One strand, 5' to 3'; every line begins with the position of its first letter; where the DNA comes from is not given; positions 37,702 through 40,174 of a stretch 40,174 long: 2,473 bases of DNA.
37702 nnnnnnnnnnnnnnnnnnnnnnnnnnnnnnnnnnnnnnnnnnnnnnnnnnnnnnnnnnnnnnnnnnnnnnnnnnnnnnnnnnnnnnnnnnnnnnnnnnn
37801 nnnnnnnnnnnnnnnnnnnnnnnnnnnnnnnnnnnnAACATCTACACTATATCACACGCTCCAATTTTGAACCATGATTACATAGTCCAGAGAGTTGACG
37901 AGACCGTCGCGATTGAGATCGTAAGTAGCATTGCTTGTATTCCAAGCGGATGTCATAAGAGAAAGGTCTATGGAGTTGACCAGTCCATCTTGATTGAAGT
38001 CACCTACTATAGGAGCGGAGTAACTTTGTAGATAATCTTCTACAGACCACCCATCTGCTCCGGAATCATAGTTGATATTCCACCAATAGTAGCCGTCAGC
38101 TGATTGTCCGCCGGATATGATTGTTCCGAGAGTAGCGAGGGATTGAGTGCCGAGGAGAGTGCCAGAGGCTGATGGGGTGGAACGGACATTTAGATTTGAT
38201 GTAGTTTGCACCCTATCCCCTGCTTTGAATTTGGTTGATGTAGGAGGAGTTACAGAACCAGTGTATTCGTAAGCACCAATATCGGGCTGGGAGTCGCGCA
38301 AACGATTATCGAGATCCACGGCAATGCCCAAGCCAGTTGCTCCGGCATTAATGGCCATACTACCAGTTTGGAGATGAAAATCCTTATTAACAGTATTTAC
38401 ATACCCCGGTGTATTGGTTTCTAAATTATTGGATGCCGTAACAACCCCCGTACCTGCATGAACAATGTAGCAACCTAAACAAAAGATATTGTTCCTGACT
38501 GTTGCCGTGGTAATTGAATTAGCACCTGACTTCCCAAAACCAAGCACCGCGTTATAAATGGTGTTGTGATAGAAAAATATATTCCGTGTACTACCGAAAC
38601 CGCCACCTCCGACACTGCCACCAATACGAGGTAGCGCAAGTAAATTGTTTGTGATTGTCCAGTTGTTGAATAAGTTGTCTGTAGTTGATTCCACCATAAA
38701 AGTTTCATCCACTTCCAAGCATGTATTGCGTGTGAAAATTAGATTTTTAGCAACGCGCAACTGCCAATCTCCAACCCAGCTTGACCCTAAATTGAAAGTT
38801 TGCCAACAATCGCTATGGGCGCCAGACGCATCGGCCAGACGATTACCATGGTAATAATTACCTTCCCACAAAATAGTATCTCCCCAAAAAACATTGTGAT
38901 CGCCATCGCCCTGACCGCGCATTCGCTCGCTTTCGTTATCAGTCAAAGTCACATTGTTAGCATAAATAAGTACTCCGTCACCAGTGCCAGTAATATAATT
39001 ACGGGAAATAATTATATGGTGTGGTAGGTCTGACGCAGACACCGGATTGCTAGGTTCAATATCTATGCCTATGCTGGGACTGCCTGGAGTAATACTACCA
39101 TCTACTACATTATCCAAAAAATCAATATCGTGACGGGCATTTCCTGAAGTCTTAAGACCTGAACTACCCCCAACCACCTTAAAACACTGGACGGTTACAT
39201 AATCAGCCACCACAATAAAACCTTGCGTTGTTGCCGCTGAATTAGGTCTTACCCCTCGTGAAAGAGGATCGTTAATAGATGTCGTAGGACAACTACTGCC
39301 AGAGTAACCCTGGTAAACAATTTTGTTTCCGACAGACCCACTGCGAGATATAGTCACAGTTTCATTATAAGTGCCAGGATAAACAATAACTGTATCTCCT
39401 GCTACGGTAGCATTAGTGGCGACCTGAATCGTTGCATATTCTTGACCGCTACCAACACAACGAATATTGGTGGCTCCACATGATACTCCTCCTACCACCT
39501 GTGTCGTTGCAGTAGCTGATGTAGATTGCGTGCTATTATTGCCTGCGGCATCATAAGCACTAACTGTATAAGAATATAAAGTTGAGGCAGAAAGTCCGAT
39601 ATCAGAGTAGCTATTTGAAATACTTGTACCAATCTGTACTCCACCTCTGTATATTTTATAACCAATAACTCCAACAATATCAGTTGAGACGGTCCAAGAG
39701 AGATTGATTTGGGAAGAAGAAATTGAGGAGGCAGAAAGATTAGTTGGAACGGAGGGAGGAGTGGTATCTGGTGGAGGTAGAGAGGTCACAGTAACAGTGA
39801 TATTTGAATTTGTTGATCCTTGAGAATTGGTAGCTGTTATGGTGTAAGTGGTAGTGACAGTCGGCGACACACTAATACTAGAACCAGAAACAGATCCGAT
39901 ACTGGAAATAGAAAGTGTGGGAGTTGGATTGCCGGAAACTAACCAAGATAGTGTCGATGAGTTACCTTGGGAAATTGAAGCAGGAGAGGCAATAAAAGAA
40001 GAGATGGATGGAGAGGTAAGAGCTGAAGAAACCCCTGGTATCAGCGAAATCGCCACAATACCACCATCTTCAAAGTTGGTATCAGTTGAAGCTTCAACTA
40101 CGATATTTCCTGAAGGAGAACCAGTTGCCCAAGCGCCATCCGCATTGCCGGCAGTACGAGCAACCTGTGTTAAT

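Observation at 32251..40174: Apparent three-tier cohesin-dockerin cell-surface assembly in a CPR-like genome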

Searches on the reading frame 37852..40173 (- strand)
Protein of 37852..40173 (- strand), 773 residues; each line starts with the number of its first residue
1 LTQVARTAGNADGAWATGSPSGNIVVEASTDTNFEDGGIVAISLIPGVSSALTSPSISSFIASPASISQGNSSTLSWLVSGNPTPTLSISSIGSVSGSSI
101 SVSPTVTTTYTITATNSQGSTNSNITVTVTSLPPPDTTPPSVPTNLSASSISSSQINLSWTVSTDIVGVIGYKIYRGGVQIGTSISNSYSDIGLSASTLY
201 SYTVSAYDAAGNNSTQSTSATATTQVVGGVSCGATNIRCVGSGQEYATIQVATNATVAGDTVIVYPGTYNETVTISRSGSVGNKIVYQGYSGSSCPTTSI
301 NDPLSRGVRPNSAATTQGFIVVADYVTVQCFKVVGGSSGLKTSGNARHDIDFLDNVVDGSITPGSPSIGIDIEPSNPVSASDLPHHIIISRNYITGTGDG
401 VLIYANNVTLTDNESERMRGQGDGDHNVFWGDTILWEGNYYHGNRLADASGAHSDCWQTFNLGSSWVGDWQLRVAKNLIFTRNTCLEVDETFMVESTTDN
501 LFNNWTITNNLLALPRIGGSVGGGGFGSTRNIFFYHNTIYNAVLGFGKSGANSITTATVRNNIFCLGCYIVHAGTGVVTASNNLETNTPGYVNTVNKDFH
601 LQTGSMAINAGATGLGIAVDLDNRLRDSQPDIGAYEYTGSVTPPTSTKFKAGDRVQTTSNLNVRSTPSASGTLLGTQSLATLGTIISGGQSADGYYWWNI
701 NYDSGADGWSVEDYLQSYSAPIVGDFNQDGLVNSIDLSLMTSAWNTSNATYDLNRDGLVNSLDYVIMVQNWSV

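Call 4: search_protein_families(library=pfam, proteins=[window:37852-40173:-], max_evalue=1)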
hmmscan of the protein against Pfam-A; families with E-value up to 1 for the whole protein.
window:37852-40173:- (773 aa): 6 families
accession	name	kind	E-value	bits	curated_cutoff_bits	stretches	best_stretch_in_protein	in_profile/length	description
PF00404.24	Dockerin_1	-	2e-09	37.9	22.9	1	724-767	2-52/57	Dockerin type I domain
PF00041.27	fn3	-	6e-06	26.8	25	1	142-220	2-81/84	Fibronectin type III domain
PF07679.22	I-set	-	0.02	15.4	23.7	0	108-129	69-90/90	Immunoglobulin I-set domain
PF25059.1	FN3_DSCAM-DSCAML_C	-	0.14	12.9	39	0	191-225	49-83/89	DSCAM/DSCAML C-terminal Fn3-like domain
PF08239.17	SH3_3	-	0.15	12.7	27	1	659-716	1-54/54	Bacterial SH3 domain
PF25788.1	Ig_Rha78A_N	-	0.17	12.6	27.4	0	177-225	54-102/105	Rha78A-like, N-terminal immunoglobulin domain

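Call 33: search_protein_families(library=ncbifam, proteins=[window:37852-40173:-], max_evalue=0.1)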
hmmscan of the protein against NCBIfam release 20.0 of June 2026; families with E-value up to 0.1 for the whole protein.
window:37852-40173:- (773 aa): 4 families
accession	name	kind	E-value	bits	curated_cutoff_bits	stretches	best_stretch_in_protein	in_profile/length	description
NF041611.1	exoglucan_CbhB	equivalog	8e-22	77.1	1950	1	44-235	704-898/997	exoglucanase CbhB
NF041518.1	choice_anch_Q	domain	2.1e-07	31.1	25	1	597-637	15-57/58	choice-of-anchor Q domain-containing protein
TIGR04247.1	NosD_copper_fam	subfamily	0.016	13.8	300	0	385-514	136-266/377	nitrous oxide reductase family maturation protein NosD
NF041540.1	dockerin_GC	domain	0.026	14.9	29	0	725-771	11-63/67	GC-type dockerin domain-anchored protein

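Call 34: find_homologous_proteins(query=window:37852-40173:-)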
Query window:37852-40173:- (773 aa): 1375 proteins with E <= 0.001 among 8000 candidates; the best 120 are listed.
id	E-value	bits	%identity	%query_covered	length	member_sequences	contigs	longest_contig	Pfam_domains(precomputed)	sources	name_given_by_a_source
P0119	0.0e+0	1692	100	100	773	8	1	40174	PF00404.25,PF00041.28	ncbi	ncbi:MAG TPA: dockerin type I domain-containing protein, partial [Candidatus Paceibacterota bacteriu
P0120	3.2e-203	695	51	14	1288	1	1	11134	PF25523.2,PF06486.17,PF17957.8,PF25788.3,PF18370.8,PF11503.14,PF25833.1,PF26196.1,PF00041.28,PF19077.7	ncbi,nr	ncbi:MAG TPA: fibronectin type III domain-containing protein [Candidatus Saccharimonadia bacterium]|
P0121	5.6e-202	691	50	16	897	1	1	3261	PF08669.18,PF25059.2,PF25523.2,PF06486.17,PF17957.8,PF25788.3,PF18370.8,PF11503.14,PF19743.6,PF00041.28,PF19077.7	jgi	jgi:chitodextrinase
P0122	4.5e-200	685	54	12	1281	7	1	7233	PF25059.2,PF25523.2,PF25832.1,PF17957.8,PF13750.13,PF25788.3,PF21910.3,PF16389.12,PF16656.12,PF18370.8,PF25833.1,PF26196.1,PF00041.28,PF19077.7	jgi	-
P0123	8.2e-188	644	65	11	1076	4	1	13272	PF13516.13,PF05593.20,PF06486.17,PF25832.1,PF25788.3,PF18370.8,PF00041.28,PF19077.7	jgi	jgi:YD repeat-containing protein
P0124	8.8e-170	585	50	16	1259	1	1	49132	PF21470.2,PF06486.17,PF17957.8,PF18861.8,PF25788.3,PF18370.8,PF25833.1,PF00041.28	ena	-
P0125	1.1e-169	584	53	18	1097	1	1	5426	PF25059.2,PF25523.2,PF06486.17,PF17957.8,PF25788.3,PF18370.8,PF00041.28,PF19077.7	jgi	jgi:chitodextrinase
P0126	2.3e-169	583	59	14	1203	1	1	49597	PF06486.17,PF17957.8,PF25788.3,PF18370.8,PF00041.28,PF19077.7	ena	-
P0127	3.7e-158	546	84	17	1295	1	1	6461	PF00404.25,PF18370.8,PF00041.28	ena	-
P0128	2.5e-157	543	56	21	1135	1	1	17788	PF13229.13,PF25523.2,PF06486.17,PF25788.3,PF18370.8,PF00041.28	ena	-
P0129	1.6e-155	538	54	24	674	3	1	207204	PF07679.23,PF25788.3,PF18370.8,PF00041.28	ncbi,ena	-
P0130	3.1e-146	507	56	15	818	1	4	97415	PF25814.2,PF00041.28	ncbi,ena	-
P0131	1.5e-144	501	44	23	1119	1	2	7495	PF25059.2,PF06486.17,PF25788.3,PF09294.17,PF18370.8,PF25814.2,PF06739.18,PF00041.28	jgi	jgi:chitodextrinase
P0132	7.1e-144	499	64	22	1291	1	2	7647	PF07679.23,PF12904.14,PF25788.3,PF13204.14,PF18370.8,PF00041.28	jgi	jgi:chitodextrinase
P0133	8.3e-141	489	59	21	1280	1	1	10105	PF17957.8,PF25788.3,PF18370.8,PF00041.28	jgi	-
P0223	3.8e-90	321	55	23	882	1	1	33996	PF07705.18,PF08239.18,PF00041.28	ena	-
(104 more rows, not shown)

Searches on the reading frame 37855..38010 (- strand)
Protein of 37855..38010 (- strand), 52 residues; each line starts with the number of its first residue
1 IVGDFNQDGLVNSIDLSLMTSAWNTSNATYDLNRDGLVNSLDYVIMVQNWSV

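Call 81: find_related_loci(query=A6, collection=metagenome_contigs, flank=7000)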
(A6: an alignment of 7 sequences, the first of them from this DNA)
Query A6 (52 aa) in metagenome_contigs; peptide patterns used: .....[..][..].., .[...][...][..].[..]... (x = any residue, [..] = any of these).
600 stretches matched a pattern (row limit reached: there are more); 161 encode a relative of the query (tblastn E <= 1e-3); the best 80 are kept; 80 distinct loci.
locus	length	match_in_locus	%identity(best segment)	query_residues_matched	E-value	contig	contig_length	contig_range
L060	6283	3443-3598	83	1-52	3e-25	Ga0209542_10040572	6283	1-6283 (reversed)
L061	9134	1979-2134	81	1-52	1e-24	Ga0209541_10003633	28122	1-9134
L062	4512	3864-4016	78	1-51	8e-23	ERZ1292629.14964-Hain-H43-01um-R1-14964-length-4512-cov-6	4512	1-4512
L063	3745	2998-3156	49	1-50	8e-12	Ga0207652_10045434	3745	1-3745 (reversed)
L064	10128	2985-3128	46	4-51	2e-11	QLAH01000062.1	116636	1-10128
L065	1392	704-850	47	1-51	2e-11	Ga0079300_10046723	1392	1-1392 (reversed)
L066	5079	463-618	48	3-50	1e-10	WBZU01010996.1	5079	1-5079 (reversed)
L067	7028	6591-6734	46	1-50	2e-10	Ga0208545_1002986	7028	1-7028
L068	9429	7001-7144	46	1-50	2e-10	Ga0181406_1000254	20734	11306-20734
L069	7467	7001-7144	46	1-50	2e-10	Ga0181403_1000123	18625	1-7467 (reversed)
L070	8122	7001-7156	44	3-51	5e-10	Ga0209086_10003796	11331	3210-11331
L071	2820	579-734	44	3-51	4e-10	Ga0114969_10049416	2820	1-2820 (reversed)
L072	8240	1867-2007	42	4-51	5e-10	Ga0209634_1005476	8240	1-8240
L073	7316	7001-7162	41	4-51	1e-9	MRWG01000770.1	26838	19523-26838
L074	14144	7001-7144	50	3-50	2e-9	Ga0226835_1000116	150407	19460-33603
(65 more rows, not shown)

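Call 83: search_protein_families(library=pfam, proteins=[L060:1274-3601:+, L060:3695-5470:+, L061:2-2137:+], max_evalue=0.001)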
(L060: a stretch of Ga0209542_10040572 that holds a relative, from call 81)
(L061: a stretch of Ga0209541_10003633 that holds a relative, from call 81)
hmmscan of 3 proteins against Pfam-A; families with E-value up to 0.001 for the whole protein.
L060:1274-3601:+ (775 aa): 4 families
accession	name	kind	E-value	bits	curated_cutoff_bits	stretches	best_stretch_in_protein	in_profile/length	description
PF17957.7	Big_7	-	9.6e-37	125.9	24.1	2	437-505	1-70/70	Bacterial Ig domain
PF00404.24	Dockerin_1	-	6.6e-10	39.5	22.9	1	726-769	2-52/57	Dockerin type I domain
PF19077.6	Big_13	-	1.1e-05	26.3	27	1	562-630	33-100/102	Bacterial Ig-like domain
PF13750.12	Big_3_3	-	0.00078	19.6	27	0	487-575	3-84/157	Bacterial Ig-like domain (group 3)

L060:3695-5470:+ (591 aa): 2 families
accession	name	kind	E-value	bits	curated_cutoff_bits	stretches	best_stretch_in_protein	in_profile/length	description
PF18998.6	Flg_new_2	-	2.9e-10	40.4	23.6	1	383-448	11-71/73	Divergent InlB B-repeat domain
PF00404.24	Dockerin_1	-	5.6e-10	39.7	22.9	1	542-585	2-52/57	Dockerin type I domain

L061:2-2137:+ (711 aa): 1 family
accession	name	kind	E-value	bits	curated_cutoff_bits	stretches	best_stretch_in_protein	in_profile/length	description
PF00404.24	Dockerin_1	-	1.6e-10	41.5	22.9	1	662-705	2-52/57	Dockerin type I domain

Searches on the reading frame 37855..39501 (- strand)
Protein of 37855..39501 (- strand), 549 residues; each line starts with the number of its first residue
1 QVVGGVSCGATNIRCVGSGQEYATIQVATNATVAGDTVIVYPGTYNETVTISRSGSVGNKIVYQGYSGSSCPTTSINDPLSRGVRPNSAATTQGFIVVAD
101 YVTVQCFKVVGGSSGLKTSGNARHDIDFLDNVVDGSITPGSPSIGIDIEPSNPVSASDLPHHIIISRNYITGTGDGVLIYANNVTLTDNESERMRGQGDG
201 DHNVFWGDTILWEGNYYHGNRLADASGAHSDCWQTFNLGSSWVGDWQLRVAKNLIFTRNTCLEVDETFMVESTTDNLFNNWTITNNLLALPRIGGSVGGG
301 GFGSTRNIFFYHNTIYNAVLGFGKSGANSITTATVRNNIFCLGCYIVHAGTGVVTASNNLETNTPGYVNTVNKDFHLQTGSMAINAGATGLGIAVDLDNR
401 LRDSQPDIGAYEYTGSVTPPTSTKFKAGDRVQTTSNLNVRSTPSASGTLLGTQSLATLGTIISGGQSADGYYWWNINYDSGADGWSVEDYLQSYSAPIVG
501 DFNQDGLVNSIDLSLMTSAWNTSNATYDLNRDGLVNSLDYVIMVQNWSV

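Call 48: predict_structure(alignment_id=A2)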
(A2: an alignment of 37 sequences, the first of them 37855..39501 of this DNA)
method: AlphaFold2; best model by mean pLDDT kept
length: 549 residues; sequences in the alignment: 37
mean_pLDDT: 80.8   pTM: 0.74
mean pLDDT of the five models: 80.8, 80.3, 79.8, 78.2, 77.2
residues with pLDDT >= 90: 273; 70-90: 159; 50-70: 33; < 50: 84
segments of 3 or more residues with pLDDT < 50: 1-9, 421-494
pLDDT, mean of each block of 10 residues (from residue 1): 38 76 93 95 94 97 90 90 92 97 98 91 97 91 94 89 98 96 98 91 96 96 85 86 70 97 92 88 95 72 91 89 68 92 73 88 86 90 90 85 89 71 37 33 32 34 40 38 38 57 85 91 90 90 82
secondary structure, 60 per line:
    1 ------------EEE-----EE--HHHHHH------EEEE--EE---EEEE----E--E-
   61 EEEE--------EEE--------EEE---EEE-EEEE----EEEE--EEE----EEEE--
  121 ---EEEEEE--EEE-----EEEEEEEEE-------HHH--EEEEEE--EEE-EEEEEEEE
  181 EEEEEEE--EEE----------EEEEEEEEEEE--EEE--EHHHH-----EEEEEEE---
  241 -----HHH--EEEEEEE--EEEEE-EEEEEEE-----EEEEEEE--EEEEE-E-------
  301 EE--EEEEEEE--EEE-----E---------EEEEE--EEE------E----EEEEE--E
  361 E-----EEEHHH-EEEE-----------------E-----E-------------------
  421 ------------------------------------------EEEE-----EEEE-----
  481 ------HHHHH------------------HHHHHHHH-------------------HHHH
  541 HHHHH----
elements in order: E13-15 H25-30 E37-40 E48-51 E61-64 E73-75 E84-86 E90-92 E94-97 E102-105 E108-110 E115-118 E124-129 E132-134 E140-148 E161-166 E169-171 E173-187 E190-192 E203-213 E216-218 H222-225 E231-237 E251-257 E260-264 E266-272 E278-284 E287-291 E305-311 E314-316 E332-336 E339-341 E353-357 E367-369 E374-377 E463-466 E472-475 H487-491 H510-517 H537-545

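Call 50: fold_search(model_id=the predicted structure, library=pdb)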
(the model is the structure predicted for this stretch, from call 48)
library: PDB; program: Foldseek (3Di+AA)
matches with E <= 10: 288; with E <= 0.001: 45
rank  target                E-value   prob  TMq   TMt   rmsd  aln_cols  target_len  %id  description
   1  7v6i_A                3.1e-08  1.00  0.43  0.40  10.7       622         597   12  Crystal structure of lacto-N-biosidase BsaX from Bifidobacterium saguini, lacto-N-biose complex (released 2022-02-09)
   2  1ru4                  1.2e-07  1.00  0.44  0.59   7.8       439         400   16  Crystal structure of pectate lyase Pel9A (released 2004-04-13)
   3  5gqc_A                6.7e-07  1.00  0.44  0.41  12.7       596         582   11  Crystal structure of lacto-N-biosidase LnbX from Bifidobacterium longum subsp. longum, ligand-free form (released 2017-04-19)
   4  8bwk_A                1.9e-06  1.00  0.37  0.30  10.6       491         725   12  Metagenomic derived PL6 alginate lyase (released 2023-12-20)
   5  6kqs_A                3.0e-06  1.00  0.34  0.31  12.2       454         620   12  Crystal Structure of GH136 lacto-N-biosidase from Eubacterium ramulus - selenomethionine derivative (released 2020-06-10)
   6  6qps_B                5.9e-06  1.00  0.25  0.29  13.9       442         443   12  Structural characterization of a mannuronic acid specific polysaccharide family 6 lyase enzyme from human gut microbio (released 2019-09-25)
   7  8bwk_C                7.5e-06  1.00  0.38  0.30  10.7       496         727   12  Metagenomic derived PL6 alginate lyase (released 2023-12-20)
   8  6qps_A                8.2e-06  1.00  0.29  0.34  11.9       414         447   12  Structural characterization of a mannuronic acid specific polysaccharide family 6 lyase enzyme from human gut microbio (released 2019-09-25)
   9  6kfn                  8.6e-06  1.00  0.30  0.52  11.0       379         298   13  Crystal structure of alginate lyase from Paenibacillus sp. str. FPU-7 (released 2019-10-30)
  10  3vst_A                1.1e-05  1.00  0.37  0.33  13.9       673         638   11  The complex structure of XylC with Tris (released 2013-02-27)
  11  8bwk_B                2.6e-05  1.00  0.31  0.25  12.4       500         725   13  Metagenomic derived PL6 alginate lyase (released 2023-12-20)
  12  1dbg_A                3.7e-05  1.00  0.37  0.41  11.8       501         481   13  CRYSTAL STRUCTURE OF CHONDROITINASE B (released 2000-01-12)
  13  8bwk_D                4.5e-05  1.00  0.32  0.26  11.6       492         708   13  Metagenomic derived PL6 alginate lyase (released 2023-12-20)
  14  7chu_A                8.3e-05  1.00  0.31  0.32   8.4       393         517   14  Geobacillus virus E2 - ORF18 (released 2021-04-14)
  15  5olr_A                1.1e-04  1.00  0.27  0.33  11.7       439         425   13  Rhamnogalacturonan lyase (released 2017-11-29)
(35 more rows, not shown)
